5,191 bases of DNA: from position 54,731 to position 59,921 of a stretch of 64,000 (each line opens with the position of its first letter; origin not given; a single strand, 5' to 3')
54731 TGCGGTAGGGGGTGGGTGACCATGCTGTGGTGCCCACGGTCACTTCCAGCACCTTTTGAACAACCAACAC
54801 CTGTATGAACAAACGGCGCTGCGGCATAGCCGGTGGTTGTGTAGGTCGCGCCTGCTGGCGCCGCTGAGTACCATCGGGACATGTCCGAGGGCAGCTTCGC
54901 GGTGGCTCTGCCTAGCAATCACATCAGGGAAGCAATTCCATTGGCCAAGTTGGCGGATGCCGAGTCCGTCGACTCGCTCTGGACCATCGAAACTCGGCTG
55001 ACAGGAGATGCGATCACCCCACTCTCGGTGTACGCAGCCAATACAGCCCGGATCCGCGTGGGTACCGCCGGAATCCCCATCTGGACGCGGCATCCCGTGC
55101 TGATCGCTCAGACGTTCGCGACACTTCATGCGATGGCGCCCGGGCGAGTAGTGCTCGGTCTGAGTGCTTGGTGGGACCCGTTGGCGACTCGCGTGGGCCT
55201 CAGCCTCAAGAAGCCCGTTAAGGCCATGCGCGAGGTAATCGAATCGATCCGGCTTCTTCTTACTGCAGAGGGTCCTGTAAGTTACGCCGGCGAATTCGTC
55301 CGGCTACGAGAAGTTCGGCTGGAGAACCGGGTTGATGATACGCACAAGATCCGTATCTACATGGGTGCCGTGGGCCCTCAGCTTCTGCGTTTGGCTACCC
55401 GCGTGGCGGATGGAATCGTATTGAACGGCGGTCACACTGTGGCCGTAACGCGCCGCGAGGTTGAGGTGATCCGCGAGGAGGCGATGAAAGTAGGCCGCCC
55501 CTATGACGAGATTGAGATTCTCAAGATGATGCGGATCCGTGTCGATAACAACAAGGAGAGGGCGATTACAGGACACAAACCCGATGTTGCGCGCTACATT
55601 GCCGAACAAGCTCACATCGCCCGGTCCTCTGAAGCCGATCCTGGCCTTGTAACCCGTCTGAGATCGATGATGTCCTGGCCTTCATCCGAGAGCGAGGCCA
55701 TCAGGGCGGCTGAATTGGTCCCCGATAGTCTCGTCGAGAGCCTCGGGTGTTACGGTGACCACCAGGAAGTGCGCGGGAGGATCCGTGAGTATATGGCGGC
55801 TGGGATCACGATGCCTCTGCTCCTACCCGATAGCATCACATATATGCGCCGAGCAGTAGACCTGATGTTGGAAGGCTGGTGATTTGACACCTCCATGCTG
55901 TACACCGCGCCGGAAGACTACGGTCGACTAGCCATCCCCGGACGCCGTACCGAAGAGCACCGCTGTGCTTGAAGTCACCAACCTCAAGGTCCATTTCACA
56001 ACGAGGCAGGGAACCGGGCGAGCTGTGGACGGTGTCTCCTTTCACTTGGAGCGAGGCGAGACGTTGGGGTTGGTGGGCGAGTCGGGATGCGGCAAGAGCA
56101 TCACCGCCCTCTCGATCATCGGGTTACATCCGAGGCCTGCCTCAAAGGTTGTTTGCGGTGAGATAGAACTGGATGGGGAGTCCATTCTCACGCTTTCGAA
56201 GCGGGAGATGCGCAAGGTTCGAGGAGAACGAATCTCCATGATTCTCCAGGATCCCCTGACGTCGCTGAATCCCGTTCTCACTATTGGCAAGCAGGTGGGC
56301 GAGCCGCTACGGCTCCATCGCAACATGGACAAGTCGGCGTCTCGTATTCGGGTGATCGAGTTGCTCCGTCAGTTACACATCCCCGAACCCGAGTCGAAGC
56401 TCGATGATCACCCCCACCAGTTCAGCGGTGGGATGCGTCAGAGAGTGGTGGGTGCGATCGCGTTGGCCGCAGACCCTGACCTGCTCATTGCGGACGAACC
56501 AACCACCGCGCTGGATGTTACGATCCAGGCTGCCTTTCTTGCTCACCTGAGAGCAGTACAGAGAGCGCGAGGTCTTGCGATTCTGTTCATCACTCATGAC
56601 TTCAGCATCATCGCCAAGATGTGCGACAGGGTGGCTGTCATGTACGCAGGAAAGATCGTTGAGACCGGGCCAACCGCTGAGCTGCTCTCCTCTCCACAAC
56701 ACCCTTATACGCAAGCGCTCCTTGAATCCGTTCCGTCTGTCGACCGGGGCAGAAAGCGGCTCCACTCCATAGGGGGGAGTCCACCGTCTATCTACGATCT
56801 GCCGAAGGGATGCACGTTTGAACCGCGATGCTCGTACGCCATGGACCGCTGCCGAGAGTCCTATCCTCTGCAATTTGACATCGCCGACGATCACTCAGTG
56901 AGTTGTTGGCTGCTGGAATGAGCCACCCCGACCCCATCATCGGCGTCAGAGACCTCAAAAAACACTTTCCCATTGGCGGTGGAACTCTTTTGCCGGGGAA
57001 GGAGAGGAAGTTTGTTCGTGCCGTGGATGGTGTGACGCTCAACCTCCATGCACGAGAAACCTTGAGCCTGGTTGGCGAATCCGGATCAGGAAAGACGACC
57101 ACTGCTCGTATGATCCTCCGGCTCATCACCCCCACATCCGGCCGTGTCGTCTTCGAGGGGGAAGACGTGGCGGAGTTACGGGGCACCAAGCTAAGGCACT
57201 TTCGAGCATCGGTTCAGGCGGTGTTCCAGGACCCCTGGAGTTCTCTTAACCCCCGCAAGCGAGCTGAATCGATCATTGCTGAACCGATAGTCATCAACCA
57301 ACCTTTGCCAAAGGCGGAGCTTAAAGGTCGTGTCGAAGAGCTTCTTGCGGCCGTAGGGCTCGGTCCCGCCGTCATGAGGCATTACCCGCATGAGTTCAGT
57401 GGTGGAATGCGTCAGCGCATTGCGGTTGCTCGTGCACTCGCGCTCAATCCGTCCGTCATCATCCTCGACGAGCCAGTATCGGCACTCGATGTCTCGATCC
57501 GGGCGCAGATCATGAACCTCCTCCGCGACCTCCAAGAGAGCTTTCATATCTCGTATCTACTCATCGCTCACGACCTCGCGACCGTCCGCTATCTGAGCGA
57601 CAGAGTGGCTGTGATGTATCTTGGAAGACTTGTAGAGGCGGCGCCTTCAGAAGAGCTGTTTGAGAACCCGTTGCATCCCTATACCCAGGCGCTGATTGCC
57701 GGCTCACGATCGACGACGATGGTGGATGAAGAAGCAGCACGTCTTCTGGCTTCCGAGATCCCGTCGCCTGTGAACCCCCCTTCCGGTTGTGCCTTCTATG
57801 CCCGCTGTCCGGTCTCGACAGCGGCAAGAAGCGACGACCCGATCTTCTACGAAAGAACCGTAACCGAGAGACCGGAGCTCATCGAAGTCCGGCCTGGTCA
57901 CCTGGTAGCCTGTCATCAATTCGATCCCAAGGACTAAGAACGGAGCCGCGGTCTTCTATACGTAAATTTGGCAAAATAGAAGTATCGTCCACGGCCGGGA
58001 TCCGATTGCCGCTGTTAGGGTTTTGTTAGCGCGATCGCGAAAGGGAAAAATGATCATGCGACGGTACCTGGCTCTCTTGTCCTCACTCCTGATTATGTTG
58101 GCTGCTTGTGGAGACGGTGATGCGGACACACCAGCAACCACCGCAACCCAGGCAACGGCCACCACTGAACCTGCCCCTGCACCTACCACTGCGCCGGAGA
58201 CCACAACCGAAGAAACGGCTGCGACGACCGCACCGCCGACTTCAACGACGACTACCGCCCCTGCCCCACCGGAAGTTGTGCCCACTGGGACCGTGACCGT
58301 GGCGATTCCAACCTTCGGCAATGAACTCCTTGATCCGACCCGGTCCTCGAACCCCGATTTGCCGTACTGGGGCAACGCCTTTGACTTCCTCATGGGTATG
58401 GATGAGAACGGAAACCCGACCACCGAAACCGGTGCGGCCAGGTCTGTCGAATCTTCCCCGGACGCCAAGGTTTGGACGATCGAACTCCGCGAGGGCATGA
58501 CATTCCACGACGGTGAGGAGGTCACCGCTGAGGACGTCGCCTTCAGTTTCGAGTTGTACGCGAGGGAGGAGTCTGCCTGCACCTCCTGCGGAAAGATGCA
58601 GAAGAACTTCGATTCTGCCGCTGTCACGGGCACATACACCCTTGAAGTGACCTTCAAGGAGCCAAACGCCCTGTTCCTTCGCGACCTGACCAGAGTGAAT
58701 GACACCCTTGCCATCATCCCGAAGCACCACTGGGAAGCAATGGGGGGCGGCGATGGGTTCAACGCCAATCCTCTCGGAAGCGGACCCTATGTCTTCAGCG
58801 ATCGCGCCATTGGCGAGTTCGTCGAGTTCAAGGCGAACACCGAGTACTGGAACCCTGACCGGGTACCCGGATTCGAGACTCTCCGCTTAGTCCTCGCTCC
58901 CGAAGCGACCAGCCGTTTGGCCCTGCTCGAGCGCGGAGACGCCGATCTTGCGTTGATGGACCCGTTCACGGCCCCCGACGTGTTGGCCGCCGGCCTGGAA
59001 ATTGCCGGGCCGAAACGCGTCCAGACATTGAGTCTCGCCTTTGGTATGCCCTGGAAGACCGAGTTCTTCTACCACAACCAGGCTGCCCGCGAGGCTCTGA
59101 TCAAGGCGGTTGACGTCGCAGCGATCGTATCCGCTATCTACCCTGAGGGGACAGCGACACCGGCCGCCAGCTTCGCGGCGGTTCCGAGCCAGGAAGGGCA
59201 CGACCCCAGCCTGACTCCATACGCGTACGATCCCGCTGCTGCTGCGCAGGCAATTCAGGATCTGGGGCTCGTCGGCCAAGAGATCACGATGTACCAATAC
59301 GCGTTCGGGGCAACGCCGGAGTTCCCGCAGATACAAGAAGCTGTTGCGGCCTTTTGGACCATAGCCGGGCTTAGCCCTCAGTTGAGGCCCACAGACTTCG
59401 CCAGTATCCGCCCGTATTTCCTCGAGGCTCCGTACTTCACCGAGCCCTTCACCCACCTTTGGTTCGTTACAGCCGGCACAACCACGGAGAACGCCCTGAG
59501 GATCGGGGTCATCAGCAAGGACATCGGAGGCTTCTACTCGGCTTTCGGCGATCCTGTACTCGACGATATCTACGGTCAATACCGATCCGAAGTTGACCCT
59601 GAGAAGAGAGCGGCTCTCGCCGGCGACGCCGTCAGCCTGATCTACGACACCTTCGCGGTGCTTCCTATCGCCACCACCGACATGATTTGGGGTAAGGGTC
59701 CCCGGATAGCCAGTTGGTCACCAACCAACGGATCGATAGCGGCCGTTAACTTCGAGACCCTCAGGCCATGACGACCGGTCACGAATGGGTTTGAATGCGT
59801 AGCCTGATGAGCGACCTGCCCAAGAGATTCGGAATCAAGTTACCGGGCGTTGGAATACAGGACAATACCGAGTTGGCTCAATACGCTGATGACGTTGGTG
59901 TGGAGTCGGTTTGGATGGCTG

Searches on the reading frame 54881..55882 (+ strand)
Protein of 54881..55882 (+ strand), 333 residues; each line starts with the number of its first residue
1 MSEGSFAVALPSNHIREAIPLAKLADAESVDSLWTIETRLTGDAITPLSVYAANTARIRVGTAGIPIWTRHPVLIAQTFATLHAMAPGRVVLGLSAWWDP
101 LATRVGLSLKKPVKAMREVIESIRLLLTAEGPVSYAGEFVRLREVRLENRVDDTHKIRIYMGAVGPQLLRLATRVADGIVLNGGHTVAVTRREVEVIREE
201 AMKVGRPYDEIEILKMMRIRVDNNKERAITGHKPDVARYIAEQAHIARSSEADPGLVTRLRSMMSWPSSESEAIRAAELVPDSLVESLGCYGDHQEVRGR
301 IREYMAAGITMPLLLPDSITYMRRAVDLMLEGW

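Call 61: search_protein_families(library=pfam, proteins=[window:54881-55882:+], max_evalue=0.001)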
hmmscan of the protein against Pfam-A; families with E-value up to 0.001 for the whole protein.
window:54881-55882:+ (333 aa): 1 family
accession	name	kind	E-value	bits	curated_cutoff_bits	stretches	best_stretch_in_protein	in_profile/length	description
PF00296.26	Bac_luciferase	-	2.3e-55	188.6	27.9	1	13-310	20-313/314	Luciferase-like monooxygenase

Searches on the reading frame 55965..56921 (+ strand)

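Call 61: search_protein_families(library=pfam, proteins=[window:55965-56921:+], max_evalue=0.001)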
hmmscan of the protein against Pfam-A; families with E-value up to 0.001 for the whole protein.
window:55965-56921:+ (318 aa): 2 families
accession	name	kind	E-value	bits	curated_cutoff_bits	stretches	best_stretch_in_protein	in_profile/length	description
PF00005.33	ABC_tran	-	1.3e-26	94.3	25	1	22-181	2-137/137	ABC transporter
PF08352.17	oligo_HPY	-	3e-23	82.4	27.1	1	232-296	1-65/65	Oligopeptide/dipeptide transporter, C-terminal region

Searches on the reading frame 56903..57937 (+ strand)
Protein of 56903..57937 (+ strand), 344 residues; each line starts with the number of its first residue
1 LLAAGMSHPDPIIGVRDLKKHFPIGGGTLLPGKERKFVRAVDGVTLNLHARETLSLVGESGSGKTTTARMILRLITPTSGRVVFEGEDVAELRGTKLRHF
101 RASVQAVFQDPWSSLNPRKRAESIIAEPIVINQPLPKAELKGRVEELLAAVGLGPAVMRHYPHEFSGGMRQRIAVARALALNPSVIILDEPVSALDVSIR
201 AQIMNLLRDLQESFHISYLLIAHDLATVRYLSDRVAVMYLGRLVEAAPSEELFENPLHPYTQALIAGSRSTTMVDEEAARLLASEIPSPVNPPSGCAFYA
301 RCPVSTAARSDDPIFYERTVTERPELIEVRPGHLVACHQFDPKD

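Call 61: search_protein_families(library=pfam, proteins=[window:56903-57937:+], max_evalue=0.001)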
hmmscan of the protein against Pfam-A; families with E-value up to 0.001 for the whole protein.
window:56903-57937:+ (344 aa): 6 families
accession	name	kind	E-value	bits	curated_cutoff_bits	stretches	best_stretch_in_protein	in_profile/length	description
PF00005.33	ABC_tran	-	7.8e-32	111.2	25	1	42-192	2-136/137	ABC transporter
PF08352.17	oligo_HPY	-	2.3e-14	54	27.1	1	244-307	1-63/65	Oligopeptide/dipeptide transporter, C-terminal region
PF13401.12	AAA_22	-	5.3e-07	30.4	27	1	53-222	7-122/130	AAA domain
PF13304.12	AAA_21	-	4.1e-06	27.5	27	1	162-212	235-288/304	AAA domain, putative AbiEii toxin, Type IV TA system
PF13191.12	AAA_16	-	0.00031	21.7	32.6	1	52-190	25-140/167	AAA ATPase domain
PF00004.35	AAA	-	0.00068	20.5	21.2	0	56-107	3-49/131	ATPase family associated with various cellular activities (AAA)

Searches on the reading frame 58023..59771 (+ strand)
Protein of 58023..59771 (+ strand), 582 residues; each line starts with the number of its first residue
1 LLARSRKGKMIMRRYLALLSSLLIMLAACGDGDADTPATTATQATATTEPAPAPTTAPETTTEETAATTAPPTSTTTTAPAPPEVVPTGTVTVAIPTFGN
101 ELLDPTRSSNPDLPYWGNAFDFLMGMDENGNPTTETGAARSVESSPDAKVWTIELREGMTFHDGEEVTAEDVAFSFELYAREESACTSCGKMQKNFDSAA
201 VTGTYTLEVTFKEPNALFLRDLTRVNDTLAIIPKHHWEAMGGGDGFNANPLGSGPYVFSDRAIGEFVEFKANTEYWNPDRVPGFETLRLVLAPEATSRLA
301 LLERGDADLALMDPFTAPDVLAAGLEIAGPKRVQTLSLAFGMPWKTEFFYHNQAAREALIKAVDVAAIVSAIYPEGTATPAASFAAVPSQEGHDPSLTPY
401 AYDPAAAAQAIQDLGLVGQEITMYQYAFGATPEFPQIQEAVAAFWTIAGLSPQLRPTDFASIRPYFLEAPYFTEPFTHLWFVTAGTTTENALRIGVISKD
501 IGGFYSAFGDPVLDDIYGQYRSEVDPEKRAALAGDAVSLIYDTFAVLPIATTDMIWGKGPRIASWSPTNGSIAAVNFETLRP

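Call 61: search_protein_families(library=pfam, proteins=[window:58023-59771:+], max_evalue=0.001)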
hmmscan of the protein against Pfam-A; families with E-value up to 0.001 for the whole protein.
window:58023-59771:+ (582 aa): 2 families
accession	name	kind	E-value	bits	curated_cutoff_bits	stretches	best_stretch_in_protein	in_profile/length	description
PF00496.27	SBP_bac_5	-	1.4e-53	182.8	32.4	1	137-460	5-327/368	Bacterial extracellular solute-binding proteins, family 5 Middle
PF21827.1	New_glue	-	0.00056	20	31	0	12-82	1-65/94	New glue protein family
